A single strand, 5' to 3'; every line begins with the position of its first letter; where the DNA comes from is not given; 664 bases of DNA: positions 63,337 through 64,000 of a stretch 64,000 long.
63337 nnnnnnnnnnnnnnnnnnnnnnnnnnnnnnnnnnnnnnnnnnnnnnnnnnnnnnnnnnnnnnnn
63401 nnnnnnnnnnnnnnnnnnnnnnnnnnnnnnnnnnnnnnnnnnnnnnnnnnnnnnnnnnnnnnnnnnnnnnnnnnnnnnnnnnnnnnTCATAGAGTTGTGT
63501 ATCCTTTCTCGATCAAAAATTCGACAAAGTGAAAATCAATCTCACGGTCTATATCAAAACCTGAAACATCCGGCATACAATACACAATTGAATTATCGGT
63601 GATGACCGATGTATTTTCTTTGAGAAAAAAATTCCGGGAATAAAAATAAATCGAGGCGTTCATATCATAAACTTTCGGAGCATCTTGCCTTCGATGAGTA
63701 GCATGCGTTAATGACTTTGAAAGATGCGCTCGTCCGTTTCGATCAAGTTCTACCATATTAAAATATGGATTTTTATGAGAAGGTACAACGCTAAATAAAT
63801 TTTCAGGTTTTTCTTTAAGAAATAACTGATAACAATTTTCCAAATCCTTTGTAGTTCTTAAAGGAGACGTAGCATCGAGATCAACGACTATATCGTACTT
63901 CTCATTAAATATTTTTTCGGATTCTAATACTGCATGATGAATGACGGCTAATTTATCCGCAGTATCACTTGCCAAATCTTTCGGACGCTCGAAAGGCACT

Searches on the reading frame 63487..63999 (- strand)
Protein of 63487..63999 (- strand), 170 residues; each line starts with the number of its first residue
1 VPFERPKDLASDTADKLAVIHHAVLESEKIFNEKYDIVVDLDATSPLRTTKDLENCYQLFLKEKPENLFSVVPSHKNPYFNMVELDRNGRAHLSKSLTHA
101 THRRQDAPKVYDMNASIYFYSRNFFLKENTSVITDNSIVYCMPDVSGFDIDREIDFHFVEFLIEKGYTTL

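Call 39: search_protein_families(library=pfam, proteins=[window:63487-63999:-], max_evalue=0.001)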
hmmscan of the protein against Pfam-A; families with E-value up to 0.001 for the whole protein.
window:63487-63999:- (170 aa): 0 families

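Call 68: search_solved_structures(query=window:63490-63999:-, max_evalue=1)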
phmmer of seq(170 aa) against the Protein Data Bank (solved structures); distinct sequences matched with E-value up to 1: 7.
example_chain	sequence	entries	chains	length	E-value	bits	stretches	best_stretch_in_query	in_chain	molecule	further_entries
6ifd_A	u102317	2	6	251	1.9e-15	60.5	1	3-160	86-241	CMP-N-acetylneuraminate Synthetase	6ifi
1eyr_A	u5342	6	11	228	5.3e-11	46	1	5-163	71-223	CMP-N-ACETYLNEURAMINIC ACID SYNTHETASE | N-acylneuraminate cytidylyltransferase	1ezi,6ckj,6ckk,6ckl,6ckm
1qwj_A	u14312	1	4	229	4.8e-05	26.6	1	17-161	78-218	cytidine monophospho-N-acetylneuraminic acid synthetase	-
9ftb_A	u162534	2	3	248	0.0043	20.2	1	1-159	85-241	NeuA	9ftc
9t4z_A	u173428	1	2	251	0.021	18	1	14-164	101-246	PpNeuA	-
8vur_H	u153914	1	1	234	0.4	13.8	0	121-147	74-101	003-102 Heavy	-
9euf_A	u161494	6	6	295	0.75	13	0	140-167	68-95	NlpC/P60 domain-containing protein | ORF57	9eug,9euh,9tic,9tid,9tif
